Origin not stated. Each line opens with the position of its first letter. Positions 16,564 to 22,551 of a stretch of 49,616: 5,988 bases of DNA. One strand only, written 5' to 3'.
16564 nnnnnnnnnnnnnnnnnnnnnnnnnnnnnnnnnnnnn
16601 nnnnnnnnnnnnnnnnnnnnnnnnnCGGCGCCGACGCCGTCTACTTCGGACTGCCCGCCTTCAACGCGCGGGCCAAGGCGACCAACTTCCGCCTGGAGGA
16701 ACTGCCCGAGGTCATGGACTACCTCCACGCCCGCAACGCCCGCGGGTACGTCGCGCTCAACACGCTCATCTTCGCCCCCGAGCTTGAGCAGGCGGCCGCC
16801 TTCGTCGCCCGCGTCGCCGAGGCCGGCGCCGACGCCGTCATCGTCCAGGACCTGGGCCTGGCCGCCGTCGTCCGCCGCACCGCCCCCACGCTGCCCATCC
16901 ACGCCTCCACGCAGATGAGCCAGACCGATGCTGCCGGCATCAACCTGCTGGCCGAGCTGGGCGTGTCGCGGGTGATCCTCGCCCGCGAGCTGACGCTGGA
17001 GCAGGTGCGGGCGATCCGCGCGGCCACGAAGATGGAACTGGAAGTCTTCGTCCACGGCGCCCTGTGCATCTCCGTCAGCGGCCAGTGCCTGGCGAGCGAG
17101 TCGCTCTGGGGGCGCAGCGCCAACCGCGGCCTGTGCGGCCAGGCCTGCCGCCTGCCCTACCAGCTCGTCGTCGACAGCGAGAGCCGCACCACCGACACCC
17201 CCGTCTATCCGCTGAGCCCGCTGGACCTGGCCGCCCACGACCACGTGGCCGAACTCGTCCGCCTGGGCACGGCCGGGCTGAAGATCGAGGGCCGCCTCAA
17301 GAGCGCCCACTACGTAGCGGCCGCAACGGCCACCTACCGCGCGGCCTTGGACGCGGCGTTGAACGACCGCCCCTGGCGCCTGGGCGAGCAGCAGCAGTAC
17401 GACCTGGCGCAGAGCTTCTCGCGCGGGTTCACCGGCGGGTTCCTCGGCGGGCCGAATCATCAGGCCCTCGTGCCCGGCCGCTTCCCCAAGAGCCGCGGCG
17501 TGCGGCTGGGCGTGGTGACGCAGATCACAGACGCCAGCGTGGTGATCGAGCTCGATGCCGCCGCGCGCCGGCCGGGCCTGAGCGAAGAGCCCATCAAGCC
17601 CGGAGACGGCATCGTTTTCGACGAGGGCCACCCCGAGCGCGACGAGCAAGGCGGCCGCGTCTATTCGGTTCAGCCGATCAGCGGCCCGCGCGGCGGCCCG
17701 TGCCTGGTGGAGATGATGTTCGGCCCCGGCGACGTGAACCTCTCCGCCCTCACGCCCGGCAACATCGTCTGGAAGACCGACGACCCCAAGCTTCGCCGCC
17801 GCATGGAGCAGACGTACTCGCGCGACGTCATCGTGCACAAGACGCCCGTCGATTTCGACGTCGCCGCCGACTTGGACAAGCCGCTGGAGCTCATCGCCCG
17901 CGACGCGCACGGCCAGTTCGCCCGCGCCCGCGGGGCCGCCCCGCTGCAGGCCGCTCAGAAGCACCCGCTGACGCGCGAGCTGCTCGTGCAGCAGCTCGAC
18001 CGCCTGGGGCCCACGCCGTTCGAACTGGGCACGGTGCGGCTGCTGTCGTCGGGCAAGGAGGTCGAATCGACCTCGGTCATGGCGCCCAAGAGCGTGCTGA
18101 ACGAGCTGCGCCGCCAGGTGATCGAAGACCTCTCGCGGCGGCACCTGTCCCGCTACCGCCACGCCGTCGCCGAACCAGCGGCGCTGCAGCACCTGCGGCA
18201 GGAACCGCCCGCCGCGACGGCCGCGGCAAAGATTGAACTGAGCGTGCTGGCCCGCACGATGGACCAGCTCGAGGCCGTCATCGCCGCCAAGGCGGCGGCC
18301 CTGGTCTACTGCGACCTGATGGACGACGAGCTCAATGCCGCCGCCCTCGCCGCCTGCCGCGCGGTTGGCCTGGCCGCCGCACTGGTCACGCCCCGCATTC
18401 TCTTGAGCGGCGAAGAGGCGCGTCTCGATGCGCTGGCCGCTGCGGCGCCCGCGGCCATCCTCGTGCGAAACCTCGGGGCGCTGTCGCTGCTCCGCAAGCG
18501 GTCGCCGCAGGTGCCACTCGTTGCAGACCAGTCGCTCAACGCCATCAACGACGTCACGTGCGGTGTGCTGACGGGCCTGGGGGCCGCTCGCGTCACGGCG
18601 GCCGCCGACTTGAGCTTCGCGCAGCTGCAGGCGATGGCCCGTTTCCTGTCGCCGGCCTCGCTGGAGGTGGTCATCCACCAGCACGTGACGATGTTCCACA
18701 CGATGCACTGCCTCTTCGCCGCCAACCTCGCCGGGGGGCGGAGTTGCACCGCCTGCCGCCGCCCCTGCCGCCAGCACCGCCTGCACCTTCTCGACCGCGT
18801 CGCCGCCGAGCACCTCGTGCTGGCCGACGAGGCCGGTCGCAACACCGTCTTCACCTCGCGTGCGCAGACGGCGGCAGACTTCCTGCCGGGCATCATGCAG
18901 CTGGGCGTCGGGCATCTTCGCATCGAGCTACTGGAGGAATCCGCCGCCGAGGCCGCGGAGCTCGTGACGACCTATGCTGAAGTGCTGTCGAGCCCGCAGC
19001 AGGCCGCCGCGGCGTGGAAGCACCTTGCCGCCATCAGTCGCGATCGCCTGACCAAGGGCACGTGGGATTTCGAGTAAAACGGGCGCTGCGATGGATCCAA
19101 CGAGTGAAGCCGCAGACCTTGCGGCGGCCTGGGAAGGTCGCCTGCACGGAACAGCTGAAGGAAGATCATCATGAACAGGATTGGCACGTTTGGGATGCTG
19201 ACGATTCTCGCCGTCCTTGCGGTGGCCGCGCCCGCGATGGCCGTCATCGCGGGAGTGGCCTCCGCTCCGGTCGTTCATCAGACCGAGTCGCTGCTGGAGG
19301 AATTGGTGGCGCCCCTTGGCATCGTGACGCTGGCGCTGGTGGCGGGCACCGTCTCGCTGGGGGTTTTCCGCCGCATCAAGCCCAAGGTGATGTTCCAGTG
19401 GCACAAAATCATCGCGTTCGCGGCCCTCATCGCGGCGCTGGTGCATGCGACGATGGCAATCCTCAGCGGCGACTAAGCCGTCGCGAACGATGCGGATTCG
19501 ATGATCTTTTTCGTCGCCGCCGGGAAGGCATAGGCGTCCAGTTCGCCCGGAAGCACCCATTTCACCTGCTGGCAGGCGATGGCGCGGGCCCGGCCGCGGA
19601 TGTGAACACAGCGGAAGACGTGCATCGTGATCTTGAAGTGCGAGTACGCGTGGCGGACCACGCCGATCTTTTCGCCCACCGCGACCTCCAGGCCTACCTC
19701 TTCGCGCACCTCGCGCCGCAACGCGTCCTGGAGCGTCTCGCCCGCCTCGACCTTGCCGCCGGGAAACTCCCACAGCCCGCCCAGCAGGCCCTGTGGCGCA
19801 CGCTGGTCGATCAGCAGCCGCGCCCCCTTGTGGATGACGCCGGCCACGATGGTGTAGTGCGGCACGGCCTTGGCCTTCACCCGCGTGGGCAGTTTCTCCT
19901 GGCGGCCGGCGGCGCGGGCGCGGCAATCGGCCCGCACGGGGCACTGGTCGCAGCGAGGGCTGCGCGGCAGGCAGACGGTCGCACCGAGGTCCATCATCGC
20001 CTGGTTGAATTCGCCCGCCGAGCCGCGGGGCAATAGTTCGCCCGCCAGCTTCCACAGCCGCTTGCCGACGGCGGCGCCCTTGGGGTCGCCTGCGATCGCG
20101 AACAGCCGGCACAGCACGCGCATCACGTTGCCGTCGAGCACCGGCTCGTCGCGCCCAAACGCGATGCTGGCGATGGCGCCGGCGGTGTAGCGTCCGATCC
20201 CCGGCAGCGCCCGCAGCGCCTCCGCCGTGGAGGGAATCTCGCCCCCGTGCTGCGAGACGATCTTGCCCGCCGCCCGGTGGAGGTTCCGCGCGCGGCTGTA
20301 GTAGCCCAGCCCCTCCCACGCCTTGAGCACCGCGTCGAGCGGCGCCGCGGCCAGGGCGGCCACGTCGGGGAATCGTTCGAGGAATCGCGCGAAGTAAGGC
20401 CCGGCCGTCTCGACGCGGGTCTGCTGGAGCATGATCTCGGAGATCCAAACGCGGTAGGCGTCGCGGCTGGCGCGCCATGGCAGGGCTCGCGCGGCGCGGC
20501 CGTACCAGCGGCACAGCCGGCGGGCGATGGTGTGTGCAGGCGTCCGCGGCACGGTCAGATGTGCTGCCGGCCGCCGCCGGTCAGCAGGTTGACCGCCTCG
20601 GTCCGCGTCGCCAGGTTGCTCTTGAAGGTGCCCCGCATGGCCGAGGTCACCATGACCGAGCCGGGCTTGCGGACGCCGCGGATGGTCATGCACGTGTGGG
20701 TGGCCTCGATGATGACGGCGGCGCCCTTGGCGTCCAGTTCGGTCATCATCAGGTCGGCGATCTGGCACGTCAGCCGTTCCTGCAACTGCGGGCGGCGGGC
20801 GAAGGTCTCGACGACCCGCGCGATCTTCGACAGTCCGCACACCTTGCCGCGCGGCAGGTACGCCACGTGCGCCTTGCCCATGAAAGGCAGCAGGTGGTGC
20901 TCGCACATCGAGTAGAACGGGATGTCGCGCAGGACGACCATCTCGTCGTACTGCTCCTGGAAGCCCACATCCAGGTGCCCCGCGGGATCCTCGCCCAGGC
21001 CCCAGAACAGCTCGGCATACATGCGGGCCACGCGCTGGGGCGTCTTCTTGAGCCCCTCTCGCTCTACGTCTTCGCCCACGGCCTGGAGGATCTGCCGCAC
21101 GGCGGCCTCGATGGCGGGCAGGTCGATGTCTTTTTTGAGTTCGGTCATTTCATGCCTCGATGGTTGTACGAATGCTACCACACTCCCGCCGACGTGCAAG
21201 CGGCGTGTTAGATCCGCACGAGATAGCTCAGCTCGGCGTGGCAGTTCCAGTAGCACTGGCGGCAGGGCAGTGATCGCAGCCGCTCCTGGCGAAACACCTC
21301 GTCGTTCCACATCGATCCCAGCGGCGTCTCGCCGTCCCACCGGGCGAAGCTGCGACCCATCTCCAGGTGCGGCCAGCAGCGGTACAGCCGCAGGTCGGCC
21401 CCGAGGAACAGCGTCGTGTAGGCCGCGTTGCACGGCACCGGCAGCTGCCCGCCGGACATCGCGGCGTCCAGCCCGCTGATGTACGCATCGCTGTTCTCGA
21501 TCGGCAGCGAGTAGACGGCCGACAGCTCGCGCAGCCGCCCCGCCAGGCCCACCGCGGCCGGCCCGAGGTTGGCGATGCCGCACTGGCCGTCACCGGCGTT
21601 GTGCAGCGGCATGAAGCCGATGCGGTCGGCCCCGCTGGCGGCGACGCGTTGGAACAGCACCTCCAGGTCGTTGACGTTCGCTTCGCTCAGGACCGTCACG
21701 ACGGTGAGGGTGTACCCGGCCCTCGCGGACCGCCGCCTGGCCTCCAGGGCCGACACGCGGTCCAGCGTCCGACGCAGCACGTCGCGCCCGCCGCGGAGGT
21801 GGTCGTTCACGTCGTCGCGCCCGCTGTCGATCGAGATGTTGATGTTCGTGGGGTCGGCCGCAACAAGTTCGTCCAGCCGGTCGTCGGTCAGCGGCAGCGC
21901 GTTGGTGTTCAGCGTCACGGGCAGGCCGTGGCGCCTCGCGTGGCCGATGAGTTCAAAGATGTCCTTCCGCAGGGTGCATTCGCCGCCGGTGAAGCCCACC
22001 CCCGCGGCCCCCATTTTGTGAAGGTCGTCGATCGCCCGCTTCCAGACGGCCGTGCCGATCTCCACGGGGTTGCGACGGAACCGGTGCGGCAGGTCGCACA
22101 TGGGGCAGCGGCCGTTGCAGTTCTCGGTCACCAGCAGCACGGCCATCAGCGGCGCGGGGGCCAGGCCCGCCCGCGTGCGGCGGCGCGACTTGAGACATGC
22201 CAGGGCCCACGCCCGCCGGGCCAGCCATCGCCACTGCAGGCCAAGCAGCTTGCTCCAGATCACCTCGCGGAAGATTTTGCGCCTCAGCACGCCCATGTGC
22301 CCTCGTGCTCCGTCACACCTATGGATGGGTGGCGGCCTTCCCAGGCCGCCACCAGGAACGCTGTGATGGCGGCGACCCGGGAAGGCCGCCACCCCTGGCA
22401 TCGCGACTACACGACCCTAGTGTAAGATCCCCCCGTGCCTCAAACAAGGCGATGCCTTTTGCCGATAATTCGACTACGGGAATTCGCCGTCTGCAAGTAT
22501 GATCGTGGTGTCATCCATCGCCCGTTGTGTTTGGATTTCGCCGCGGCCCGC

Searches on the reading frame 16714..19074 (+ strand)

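Call 49: search_protein_families(library=pfam, proteins=[window:16714-19074:+], max_evalue=0.0001)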
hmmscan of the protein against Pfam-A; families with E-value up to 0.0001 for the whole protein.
window:16714-19074:+ (787 aa): 2 families
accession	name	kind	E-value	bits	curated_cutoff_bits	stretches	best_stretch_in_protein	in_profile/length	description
PF01136.24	Peptidase_U32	-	1.6e-97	325.8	22.4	2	25-249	2-232/233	Peptidase family U32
PF12392.13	DUF3656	-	5.8e-21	75.7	22.1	1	352-476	1-107/109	Collagenase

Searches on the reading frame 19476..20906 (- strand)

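Call 54: search_protein_families(library=pfam, proteins=[window:19476-20906:-], max_evalue=0.001)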
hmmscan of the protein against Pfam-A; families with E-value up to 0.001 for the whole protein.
window:19476-20906:- (477 aa): 5 families
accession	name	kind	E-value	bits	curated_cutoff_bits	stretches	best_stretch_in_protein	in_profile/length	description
PF14815.12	NUDIX_4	-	1.1e-32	112.6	35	1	355-470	2-112/113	NUDIX domain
PF00730.31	HhH-GPD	-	3.4e-22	79.3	26.2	1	155-287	1-105/108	HhH-GPD superfamily base excision DNA repair protein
PF00293.34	NUDIX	-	4.8e-16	59.4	21.1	1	358-456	10-118/134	NUDIX domain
PF00633.29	HHH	-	3.2e-07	30.3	24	1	220-248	2-30/30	Helix-hairpin-helix motif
PF22327.2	Nudt16-like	-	6.9e-05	23.3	27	1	377-431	33-91/161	U8 snoRNA-decapping enzyme-like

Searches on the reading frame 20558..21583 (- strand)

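Call 54: search_protein_families(library=pfam, proteins=[window:20558-21583:-], max_evalue=0.001)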
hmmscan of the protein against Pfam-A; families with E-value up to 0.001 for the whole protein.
window:20558-21583:- (342 aa): 1 family
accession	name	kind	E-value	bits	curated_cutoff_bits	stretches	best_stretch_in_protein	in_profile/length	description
PF01227.27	GTP_cyclohydroI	-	1.1e-76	256.7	27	1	158-334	1-178/179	GTP cyclohydrolase I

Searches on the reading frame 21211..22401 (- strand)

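Call 54: search_protein_families(library=pfam, proteins=[window:21211-22401:-], max_evalue=0.001)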
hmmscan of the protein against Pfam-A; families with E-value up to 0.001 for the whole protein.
window:21211-22401:- (397 aa): 1 family
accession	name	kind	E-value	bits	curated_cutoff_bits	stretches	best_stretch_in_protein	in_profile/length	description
PF04055.27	Radical_SAM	-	1.1e-21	78.2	29.5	1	91-247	3-160/166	Radical SAM superfamily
